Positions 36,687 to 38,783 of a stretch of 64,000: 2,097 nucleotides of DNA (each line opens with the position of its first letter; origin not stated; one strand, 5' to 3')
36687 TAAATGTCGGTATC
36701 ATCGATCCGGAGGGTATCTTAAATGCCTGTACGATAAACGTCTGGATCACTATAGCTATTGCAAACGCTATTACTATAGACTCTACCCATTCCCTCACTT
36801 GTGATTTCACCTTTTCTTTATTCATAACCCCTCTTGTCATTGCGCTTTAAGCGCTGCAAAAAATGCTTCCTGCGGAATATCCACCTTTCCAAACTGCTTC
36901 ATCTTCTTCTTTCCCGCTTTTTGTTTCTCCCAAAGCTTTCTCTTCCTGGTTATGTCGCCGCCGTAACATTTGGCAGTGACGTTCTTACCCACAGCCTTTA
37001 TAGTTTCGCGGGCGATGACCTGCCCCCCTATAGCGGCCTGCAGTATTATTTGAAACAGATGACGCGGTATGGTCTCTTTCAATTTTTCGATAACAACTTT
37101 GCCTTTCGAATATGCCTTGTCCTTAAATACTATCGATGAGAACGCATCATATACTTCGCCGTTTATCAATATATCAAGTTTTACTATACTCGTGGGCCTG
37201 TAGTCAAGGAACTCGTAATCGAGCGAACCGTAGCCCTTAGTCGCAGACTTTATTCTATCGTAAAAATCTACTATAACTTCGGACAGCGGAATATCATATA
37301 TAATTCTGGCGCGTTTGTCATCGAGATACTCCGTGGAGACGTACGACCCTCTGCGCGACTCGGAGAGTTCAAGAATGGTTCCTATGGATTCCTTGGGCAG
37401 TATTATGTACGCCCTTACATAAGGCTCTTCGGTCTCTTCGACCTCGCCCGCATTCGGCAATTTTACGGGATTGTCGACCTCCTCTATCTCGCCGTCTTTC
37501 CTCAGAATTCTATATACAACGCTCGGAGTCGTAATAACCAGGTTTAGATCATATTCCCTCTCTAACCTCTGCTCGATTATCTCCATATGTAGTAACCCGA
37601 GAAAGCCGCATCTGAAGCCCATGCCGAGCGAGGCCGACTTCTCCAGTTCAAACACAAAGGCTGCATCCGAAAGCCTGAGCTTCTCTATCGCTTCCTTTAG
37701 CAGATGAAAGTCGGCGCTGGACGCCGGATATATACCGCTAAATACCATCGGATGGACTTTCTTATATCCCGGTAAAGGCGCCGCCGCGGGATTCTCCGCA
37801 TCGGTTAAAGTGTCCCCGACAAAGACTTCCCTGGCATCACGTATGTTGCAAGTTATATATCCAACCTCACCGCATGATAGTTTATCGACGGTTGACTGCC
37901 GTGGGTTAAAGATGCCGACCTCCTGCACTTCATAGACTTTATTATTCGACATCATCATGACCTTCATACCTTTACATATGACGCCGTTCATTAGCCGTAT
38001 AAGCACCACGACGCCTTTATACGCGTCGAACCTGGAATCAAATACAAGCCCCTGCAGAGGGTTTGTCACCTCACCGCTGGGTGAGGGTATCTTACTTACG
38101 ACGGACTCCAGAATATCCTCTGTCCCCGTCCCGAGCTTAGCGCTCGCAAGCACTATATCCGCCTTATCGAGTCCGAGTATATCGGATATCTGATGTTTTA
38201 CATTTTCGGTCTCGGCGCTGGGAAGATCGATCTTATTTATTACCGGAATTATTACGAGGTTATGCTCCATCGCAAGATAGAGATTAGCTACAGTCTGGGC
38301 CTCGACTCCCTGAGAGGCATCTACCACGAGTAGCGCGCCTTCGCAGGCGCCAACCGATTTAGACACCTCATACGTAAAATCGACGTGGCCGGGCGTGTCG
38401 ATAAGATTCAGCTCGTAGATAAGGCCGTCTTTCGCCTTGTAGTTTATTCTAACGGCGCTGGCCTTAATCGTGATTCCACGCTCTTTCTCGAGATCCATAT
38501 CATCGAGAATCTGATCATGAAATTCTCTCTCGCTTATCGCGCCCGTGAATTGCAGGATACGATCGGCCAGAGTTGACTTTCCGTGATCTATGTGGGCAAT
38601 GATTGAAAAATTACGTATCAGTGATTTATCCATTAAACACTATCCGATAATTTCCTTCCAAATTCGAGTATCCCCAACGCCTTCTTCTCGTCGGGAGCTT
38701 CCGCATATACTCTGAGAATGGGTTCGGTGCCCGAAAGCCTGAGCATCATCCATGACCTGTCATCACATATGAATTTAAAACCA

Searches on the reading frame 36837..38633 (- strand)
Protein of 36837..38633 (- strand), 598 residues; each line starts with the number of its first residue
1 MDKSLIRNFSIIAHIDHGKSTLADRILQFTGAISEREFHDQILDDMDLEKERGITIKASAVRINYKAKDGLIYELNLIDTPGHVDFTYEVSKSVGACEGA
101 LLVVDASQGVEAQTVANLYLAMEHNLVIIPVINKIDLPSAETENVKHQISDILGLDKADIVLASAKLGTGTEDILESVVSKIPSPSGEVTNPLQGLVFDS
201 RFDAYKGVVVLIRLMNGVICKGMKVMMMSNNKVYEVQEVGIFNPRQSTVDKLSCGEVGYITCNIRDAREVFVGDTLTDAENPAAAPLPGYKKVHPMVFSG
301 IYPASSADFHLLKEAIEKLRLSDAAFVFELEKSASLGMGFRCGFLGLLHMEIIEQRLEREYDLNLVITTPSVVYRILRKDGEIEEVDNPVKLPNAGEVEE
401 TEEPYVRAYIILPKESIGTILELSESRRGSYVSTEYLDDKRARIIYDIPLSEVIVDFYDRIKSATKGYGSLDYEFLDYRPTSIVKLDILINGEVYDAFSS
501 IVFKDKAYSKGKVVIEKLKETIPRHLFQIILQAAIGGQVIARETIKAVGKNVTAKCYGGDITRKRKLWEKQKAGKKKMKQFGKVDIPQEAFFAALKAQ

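Call 38: find_encoding_contigs(protein=window:36837-38633:-, flank=10000, max_places=1)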
Protein window:36837-38633:- (598 aa): 16 contigs read that carry it; 1 place shown.
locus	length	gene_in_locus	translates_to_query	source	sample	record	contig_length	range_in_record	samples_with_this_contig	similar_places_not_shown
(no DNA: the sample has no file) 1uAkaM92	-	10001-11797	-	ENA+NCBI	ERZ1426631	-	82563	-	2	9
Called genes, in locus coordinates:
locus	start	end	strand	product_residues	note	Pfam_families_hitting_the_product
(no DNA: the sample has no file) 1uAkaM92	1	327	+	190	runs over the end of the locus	PF00117:GATase, PF07722:Peptidase_C26 (weak)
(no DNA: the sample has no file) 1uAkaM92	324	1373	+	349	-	PF02885:Glycos_trans_3N, PF00591:Glycos_transf_3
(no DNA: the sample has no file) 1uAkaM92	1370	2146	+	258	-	PF00218:IGPS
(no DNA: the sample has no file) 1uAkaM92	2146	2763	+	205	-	PF00697:PRAI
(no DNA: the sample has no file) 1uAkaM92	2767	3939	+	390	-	PF00291:PALP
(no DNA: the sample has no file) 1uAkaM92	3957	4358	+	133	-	PF22091:DUF6941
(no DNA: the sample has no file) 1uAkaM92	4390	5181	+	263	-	PF00290:Trp_syntA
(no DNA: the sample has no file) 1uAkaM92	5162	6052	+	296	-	PF00483:NTP_transferase, PF12804:NTP_transf_3 (weak)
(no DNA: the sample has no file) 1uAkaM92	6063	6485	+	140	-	PF03652:RuvX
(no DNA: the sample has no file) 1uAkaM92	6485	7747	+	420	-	PF00675:Peptidase_M16, PF05193:Peptidase_M16_C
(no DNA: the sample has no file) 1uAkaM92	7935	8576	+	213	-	PF00834:Ribul_P_3_epim, PF00977:His_biosynth (faint)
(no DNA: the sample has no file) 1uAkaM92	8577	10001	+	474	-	PF02878:PGM_PMM_I, PF02879:PGM_PMM_II, PF02880:PGM_PMM_III, PF00408:PGM_PMM_IV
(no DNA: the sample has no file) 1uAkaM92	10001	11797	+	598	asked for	PF00009:GTP_EFTU, PF22042:EF-G_D2 (weak), PF03144:GTP_EFTU_D2, PF00679:EFG_C, PF06421:LepA_C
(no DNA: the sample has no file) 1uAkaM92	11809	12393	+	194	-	PF10502:Peptidase_S26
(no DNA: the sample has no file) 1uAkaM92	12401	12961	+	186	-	PF01066:CDP-OH_P_transf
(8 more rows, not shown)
